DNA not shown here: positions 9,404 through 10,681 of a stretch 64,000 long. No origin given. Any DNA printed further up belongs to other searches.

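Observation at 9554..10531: Fic (AMPylase) gene inserted between gatE and gatD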

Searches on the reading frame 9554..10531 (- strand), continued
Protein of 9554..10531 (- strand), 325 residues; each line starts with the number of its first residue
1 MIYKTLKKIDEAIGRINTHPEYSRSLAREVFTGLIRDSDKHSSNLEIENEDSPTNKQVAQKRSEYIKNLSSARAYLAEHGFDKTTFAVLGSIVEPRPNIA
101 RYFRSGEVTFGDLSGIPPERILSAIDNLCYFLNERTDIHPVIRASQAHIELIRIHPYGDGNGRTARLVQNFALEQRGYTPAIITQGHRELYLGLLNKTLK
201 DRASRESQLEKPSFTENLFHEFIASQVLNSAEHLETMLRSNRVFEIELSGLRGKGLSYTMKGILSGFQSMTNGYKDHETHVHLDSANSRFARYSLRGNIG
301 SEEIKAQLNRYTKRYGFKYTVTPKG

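Call 21: find_related_loci(query=A1, collection=genome_contigs, flank=6000)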
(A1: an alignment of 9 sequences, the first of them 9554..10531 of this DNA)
Query A1 (325 aa) in genome_contigs; peptide patterns used: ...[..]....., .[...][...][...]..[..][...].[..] (x = any residue, [..] = any of these).
600 stretches matched a pattern (row limit reached: there are more); 470 encode a relative of the query (tblastn E <= 1e-3); the best 80 are kept; 80 distinct loci.
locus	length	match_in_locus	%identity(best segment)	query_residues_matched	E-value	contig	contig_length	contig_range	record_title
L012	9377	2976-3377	36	64-197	1e-16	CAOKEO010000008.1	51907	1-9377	MAG TPA_asm: uncultured Clostridium sp. isolate SRR15604501_bin.28_metawrap_v1.3_MAG genome assembly, contig: NODE.633_l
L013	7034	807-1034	42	118-192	1e-15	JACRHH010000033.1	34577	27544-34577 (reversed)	MAG: Nitrospirae bacterium isolate NC_groundwater_1772_Pr3_B-0.1um_56_14 SR-2_scaffold_141_3451840, whole genome shotgun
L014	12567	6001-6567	30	65-231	3e-15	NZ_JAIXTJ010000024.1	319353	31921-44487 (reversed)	MAG: Flavobacterium sp. isolate C8_MAG_00036 pond_C8_MAG_00036_000000000002, whole genome shotgun sequence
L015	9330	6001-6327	38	103-211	4e-15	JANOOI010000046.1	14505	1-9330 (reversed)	MAG: Bdellovibrio sp. isolate VAR_43_metabat_203_sub VAR_43_k141_4293468, whole genome shotgun sequence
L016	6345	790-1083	38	117-210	1e-14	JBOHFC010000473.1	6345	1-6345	MAG: Pseudonocardiaceae bacterium isolate TC-S_metawrap_bin.177 k127_2229348, whole genome shotgun sequence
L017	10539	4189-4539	33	65-181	1e-14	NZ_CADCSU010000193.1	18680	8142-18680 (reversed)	Flavobacterium bizetiae strain CIP 105534, whole genome shotgun sequence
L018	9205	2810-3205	32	65-196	2e-14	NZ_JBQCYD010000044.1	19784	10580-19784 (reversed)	MAG: Senegalia sp. (in: firmicutes) isolate AOP38_B2_surf _bin _27 AOP38_B2_surf.bin.27_44, whole genome shotgun sequenc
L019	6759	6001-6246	37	118-199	2e-14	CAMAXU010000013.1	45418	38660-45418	MAG: Rickettsia typhi isolate ME-21oct19-9 genome assembly, contig: ME-21oct19-C998, whole genome shotgun sequence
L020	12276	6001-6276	39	139-241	4e-14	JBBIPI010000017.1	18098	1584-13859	MAG: Clostridiales bacterium isolate MTF170219_bin_3 NODE_478_length_18098_cov_2.82783, whole genome shotgun sequence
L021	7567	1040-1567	30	113-281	8e-14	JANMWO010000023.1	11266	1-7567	MAG: Acidobacteriota bacterium isolate OTE_88_metabat_269 OTE_88_k141_2798759, whole genome shotgun sequence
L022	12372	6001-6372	31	64-187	9e-14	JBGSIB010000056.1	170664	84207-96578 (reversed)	MAG: Crocinitomicaceae bacterium isolate JTS-AC119 k141_4041082, whole genome shotgun sequence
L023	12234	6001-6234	44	138-199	9e-14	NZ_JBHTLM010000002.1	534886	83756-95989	Paenibacillus puldeungensis strain CCUG 59189 GCM70027388_42, whole genome shotgun sequence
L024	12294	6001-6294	36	103-197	1e-13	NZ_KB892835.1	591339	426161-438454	Uliginosibacterium gangwonense DSM 18521 B145DRAFT_scaffold_1.2, whole genome shotgun sequence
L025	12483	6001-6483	28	60-230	2e-13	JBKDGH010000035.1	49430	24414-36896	MAG: Flavobacteriales bacterium isolate samp_2115_metabat2_310 samp_2115_457570, whole genome shotgun sequence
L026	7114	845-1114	37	113-197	2e-13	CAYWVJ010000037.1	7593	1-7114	MAG TPA_asm: uncultured Gammaproteobacteria bacterium isolate SRP093762_co1_96 genome assembly, contig: NODE_5342_length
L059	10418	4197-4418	39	104-178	1e-10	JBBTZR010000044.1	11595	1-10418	MAG: Patescibacteria group bacterium isolate H41-bin136_1 H41_bin136_1_000000000044, whole genome shotgun sequence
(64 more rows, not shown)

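Call 25: predict_structure(alignment_id=A1)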
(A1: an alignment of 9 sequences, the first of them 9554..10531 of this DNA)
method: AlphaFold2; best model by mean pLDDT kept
length: 325 residues; sequences in the alignment: 9
mean_pLDDT: 89.1   pTM: 0.86
mean pLDDT of the five models: 89.1, 87.8, 87.4, 86.5, 84.1
residues with pLDDT >= 90: 214; 70-90: 92; 50-70: 16; < 50: 3
segments of 3 or more residues with pLDDT < 50: none
pLDDT, mean of each block of 10 residues (from residue 1): 93 93 91 94 76 70 91 96 93 84 84 86 95 93 96 82 91 96 93 94 89 95 98 93 93 89 76 61 93 91 91 92 88
secondary structure, 60 per line:
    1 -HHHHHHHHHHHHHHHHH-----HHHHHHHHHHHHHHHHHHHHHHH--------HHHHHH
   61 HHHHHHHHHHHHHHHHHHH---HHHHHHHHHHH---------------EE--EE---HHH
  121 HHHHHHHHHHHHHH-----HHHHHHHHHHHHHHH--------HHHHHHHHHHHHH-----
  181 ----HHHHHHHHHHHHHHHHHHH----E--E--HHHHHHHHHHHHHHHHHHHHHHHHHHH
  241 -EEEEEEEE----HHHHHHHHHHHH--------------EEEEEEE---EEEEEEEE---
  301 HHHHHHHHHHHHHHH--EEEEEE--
elements in order: H2-18 H24-46 H55-79 H83-93 H118-134 H140-154 H163-175 H185-203 H214-240 E242-249 H254-265 E280-286 E290-297 H301-315 E318-323
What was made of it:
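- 10391..10411 (-): Codons H41-I47 (HSSNLEI). This is the inhibitory-helix motif S42xxxE46 at the end of helix 24-46. The helix is taken from the AF2 model (call 25).
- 10187..10213 (-): Codons 107-115 (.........), a predicted beta-hairpin 'flap' that would position the target residue. Short strands appear at about 109-114 in the AF2 model (call 25).
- Checked: The C-terminal extension is real: a helix at 214-240 followed by a beta-alpha-beta-beta-alpha-beta domain at 242-323, in an AF2 model with pLDDT 89 and pTM 0.86 (call 25).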

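Call 31: fold_search(model_id=the predicted structure, library=pdb)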
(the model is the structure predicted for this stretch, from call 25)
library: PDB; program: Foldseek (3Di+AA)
matches with E <= 10: 1326; with E <= 0.001: 46
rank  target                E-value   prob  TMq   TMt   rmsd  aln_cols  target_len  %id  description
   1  9yz5_A                8.4e-10  1.00  0.55  0.54   4.7       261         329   22  human FicD bound with farnesyl pyrophosphate (released 2026-02-25)
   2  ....                  8.4e-10  1.00  0.57  0.55   4.6       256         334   21  Crystal structure of monomeric FICD mutant L258D complexed with MgAMP-PNP (released 2019-09-25)
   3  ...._A                1.5e-09  1.00  0.57  0.55   4.4       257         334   21  Wild type eukaryotic fic domain containing protein with ADP (released 2014-12-10)
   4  6i7g_B                3.6e-09  1.00  0.57  0.55   4.3       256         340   21  Crystal structure of dimeric wild type FICD complexed with ATP (released 2019-09-25)
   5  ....                  3.6e-09  1.00  0.57  0.55   4.6       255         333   21  Crystal structure of monomeric FICD mutant L258D complexed with MgATP (released 2019-09-25)
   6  7b7z_A                5.7e-09  1.00  0.56  0.53   4.6       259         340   22  DeAMPylation complex of monomeric FICD and AMPylated BiP (state 1) (released 2021-07-07)
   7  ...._B                7.8e-09  1.00  0.55  0.56   4.3       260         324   22  Structure of a eukaryotic fic domain containing protein (released 2014-12-10)
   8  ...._C                1.2e-08  1.00  0.57  0.56   4.3       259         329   22  Eukaryotic Fic Domain containing protein with bound APCPP (released 2014-12-10)
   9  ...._A                1.3e-08  1.00  0.56  0.56   4.3       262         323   22  ATP bound to eukaryotic FIC domain containing protein (released 2014-12-10)
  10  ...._G                1.5e-08  1.00  0.56  0.56   4.2       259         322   22  Eukaryotic Fic Domain containing protein with bound APCPP (released 2014-12-10)
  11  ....                  1.6e-08  1.00  0.56  0.54   5.2       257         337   22  Crystal structure of monomeric FICD mutant L258D (released 2019-09-25)
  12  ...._B                1.7e-08  1.00  0.56  0.56   4.2       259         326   22  Eukaryotic Fic Domain containing protein with bound APCPP (released 2014-12-10)
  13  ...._E                1.7e-08  1.00  0.57  0.56   4.3       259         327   22  Eukaryotic Fic Domain containing protein with bound APCPP (released 2014-12-10)
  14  6i7h                  1.9e-08  1.00  0.57  0.56   4.3       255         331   22  Crystal structure of dimeric FICD mutant K256S (released 2019-09-25)
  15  6i7i                  1.9e-08  1.00  0.56  0.55   4.3       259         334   22  Crystal structure of dimeric FICD mutant K256A complexed with MgATP (released 2019-09-25)
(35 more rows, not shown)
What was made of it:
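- On Fic/Fido superfamily (Pfam PF02661): Foldseek FICD E 8e-10, TM about 0.56 (calls 25, 31).
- Foldseek puts FICD on top at E 8e-10 with TM 0.55-0.57 (call 31).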

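Call 45: search_solved_structures(query=A1, max_evalue=0.001, show_alignments=3)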
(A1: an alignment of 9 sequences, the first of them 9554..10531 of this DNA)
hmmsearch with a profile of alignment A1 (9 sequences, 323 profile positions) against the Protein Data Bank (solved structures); distinct sequences matched with E-value up to 0.001: 30.
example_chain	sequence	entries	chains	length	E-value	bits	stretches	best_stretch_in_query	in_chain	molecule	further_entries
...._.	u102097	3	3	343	9.1e-27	97.2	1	60-198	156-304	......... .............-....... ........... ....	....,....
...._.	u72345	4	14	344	1.2e-26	96.9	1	9-198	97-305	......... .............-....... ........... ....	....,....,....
6i7g_A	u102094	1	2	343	1.2e-26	96.9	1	9-198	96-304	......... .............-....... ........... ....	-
6i7h_A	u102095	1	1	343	1.5e-26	96.5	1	65-198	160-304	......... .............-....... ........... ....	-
6i7i_A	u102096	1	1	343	1.6e-26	96.5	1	65-198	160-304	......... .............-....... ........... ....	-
9yz5_A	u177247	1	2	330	1.9e-26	96.2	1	67-198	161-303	Protein adenylyltransferase FICD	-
4u0s_A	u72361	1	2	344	2.1e-26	96.1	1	67-198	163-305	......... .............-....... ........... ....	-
6zmd_B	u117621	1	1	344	4.4e-26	95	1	64-197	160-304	Protein adenylyltransferase FICD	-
7b7z_A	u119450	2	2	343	5.6e-25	91.4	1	60-198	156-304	Protein adenylyltransferase FICD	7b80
5jj6_A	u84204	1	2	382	5e-24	88.2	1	101-194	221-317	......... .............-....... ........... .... homolog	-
5jj7_A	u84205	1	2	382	5.2e-24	88.2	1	101-194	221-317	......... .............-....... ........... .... homolog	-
3cuc_A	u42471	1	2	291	7.6e-20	74.5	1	117-198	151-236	Protein of unknown function with a Fic domain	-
7cb8_A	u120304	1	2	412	3.9e-12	49.1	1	117-195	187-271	Fic-domain containing protein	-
4rgl_A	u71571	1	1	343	6.2e-12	48.5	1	115-175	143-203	Filamentation induced by cAMP protein Fic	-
3eqx_A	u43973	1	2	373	4.4e-10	42.4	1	120-183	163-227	FIC DOMAIN CONTAINING TRANSCRIPTIONAL REGULATOR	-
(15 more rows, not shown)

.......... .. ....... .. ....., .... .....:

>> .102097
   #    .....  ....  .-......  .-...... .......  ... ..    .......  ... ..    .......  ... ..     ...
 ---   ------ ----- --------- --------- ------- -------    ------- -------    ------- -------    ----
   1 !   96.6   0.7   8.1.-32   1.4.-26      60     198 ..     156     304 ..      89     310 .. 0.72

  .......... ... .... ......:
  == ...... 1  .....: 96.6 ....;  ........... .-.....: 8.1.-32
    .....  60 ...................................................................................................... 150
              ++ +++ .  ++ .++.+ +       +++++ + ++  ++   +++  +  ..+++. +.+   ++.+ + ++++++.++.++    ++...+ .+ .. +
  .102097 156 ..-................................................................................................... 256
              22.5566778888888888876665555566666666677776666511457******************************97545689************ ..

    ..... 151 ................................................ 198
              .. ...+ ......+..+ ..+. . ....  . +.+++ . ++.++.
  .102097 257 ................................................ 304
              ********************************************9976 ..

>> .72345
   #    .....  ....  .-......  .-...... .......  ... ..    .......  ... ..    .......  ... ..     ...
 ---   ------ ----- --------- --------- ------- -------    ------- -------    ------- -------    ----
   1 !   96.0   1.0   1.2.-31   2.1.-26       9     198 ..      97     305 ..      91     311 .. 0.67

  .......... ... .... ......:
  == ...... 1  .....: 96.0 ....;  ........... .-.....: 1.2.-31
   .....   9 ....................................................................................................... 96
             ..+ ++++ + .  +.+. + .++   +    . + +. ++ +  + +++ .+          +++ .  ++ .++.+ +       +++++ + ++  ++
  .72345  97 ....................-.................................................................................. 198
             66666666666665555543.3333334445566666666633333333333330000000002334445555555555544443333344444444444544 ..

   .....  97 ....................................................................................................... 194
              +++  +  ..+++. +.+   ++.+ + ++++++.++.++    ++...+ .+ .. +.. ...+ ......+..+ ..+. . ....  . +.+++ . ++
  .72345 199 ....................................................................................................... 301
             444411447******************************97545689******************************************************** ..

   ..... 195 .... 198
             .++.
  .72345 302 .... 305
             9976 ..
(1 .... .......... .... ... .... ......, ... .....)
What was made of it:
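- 10391..10411 (-): The family profile aligns this stretch with FICD '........' (call 45).
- A family profile against PDB puts FICD on top at E 9e-27 (call 45). HSxxxE aligns with the FICD TVAIEG motif (call 45). The core is most similar to bifunctional FICD (calls 31, 45).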

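Call 48: search_protein_families(library=pfam, proteins=[L001:13177-13485:+], max_evalue=1)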
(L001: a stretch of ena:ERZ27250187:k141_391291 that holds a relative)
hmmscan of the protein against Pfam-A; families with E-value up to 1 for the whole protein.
L001:13177-13485:+ (102 aa): 1 family
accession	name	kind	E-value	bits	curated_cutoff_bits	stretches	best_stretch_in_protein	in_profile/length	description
PF06596.16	PsbX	-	0.11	13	25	1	20-48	7-34/38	Photosystem II reaction centre X protein (PsbX)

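Call 52: find_encoding_contigs(protein=P0002, flank=6000, max_places=3)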
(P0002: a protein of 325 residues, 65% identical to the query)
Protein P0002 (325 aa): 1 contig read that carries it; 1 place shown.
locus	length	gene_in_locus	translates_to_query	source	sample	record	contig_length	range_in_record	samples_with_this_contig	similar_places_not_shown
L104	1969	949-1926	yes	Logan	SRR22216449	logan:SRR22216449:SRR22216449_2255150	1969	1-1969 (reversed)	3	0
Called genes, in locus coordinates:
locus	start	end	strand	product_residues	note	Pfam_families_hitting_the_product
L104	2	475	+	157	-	?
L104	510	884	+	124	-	-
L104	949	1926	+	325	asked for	PF02661:Fic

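Call 53: find_encoding_contigs(protein=P0001, flank=10000, max_places=3)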
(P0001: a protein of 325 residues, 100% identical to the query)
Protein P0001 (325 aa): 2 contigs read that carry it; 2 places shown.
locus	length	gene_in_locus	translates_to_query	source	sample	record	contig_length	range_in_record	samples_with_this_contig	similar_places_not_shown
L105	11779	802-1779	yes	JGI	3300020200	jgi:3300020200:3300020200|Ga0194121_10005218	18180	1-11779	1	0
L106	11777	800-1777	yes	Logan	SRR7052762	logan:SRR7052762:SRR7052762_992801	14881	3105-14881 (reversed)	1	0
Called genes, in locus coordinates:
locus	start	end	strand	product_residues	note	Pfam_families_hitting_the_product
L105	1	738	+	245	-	PF00710:Asparaginase, PF17763:Asparaginase_C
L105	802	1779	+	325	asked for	PF02661:Fic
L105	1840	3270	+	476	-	PF02934:GatB_N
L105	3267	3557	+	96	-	-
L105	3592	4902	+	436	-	PF01336:tRNA_anti-codon, PF00152:tRNA-synt_2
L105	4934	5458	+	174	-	-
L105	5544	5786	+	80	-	-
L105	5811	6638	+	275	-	PF00149:Metallophos, PF12850:Metallophos_2 (faint), PF14582:Metallophos_3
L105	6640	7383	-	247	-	PF00149:Metallophos, PF12850:Metallophos_2 (faint), PF14582:Metallophos_3 (weak)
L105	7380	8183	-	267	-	-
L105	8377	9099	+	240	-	PF01978:TrmB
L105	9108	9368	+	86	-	-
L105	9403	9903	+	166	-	-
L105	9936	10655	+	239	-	PF04536:TPM_phosphatase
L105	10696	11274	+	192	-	PF04011:LemA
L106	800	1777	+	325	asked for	PF02661:Fic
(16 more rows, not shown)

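Call 56: search_protein_families(library=padloc, proteins=[window:9554-10531:-, L104:510-884:+], max_evalue=0.1)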
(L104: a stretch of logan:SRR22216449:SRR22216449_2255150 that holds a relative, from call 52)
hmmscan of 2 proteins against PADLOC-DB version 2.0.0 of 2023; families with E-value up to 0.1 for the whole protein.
window:9554-10531:- (325 aa): 7 families
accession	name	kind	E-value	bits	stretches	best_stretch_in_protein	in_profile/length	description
PDLC03963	SoFic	-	9.8e-17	59.4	1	58-179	90-218/361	-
PDLC04840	PDC-S04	-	5.3e-15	53.8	1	123-197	123-198/227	-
PDLC04836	PDC-S04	-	3.3e-10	37.5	1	111-202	126-216/244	-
PDLC04839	PDC-S04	-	4.6e-09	34.2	1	145-180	131-166/205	-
PDLC04966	PDC-S24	-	1.4e-08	32.1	1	117-181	279-344/497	-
PDLC04838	PDC-S04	-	0.00017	19.5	1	141-179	130-168/209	-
PDLC04837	PDC-S04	-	0.0006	17.2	1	145-201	155-211/234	-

L104:510-884:+ (124 aa): 0 families
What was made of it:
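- Closest known: SoFic-type class II Fic proteins. Same: The PADLOC SoFic model matches the core at E 9.8e-17 (call 56).
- The PADLOC SoFic defence model matches the core at E 9.8e-17 (call 56).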

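Call 72: find_homologous_proteins(query=A3, max_evalue=1e-20)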
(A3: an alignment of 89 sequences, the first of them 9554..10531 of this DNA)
Query A3 (89 sequences) (325 aa, profile of the alignment): 18 proteins with E <= 1e-20 among 5953 candidates.
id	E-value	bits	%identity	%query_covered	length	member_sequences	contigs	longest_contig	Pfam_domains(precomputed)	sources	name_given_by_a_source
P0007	1.1e-114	401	38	100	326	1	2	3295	PF02661.24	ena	-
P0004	3.3e-112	393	38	100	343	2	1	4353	PF02661.24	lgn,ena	-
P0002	4.7e-112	392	65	100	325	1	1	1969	PF02661.24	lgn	-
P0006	1.6e-111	390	37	99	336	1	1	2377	PF02661.24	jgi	-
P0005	1.7e-111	390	37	98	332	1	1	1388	PF02661.24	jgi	jgi:hypothetical protein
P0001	2.9e-111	390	100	100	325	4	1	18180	PF02661.24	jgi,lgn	-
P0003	6.5e-111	388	63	99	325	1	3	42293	PF02661.24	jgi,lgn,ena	jgi:hypothetical protein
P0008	1.9e-102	361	34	99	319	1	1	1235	PF02661.24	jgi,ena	-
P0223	7.5e-87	309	31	76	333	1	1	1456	PF02661.24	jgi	jgi:hypothetical protein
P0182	1.2e-64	237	36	68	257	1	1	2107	PF02661.24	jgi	jgi:Fic family protein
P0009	1.7e-51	193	29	86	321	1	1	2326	PF02661.24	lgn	-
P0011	1.4e-25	108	39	31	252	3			PF02661.24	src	-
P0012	3.6e-25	107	38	31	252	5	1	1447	PF02661.24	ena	-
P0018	1.5e-22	98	34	34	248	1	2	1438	PF02661.24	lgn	-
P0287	4.5e-22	97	30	37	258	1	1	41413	PF02661.24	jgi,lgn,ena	-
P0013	1.6e-21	95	35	40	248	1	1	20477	PF02661.24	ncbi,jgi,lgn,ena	ncbi:MAG: Fic family protein [Candidatus Babeliales bacterium]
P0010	3.6e-21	94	34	42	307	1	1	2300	PF02661.24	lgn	-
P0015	5.8e-21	93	31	41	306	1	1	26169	PF12728.14,PF02661.24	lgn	-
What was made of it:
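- Tried and rejected: It recovered few members (call 72).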

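Call 87: search_protein_families(library=pfam, proteins=[L011:2-994:-], max_evalue=0.1)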
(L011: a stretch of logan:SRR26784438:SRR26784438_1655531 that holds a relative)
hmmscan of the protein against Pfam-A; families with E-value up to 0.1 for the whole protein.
L011:2-994:- (331 aa): 1 family
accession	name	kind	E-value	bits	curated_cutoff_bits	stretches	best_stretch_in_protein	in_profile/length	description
PF09826.15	Beta_propel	-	8.3e-41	140.8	22.4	1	93-324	1-231/495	Beta propeller domain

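Call 107: search_protein_families(library=ncbifam, proteins=[L104:510-884:+], max_evalue=1)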
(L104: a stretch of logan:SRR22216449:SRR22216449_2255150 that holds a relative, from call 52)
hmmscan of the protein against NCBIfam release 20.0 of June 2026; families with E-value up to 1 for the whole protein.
L104:510-884:+ (124 aa): 1 family
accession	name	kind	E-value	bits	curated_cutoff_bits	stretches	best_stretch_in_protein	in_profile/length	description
NF000438.2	blaPOM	exception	0.088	12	610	1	91-115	240-264/286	POM family subclass B3 metallo-beta-lactamase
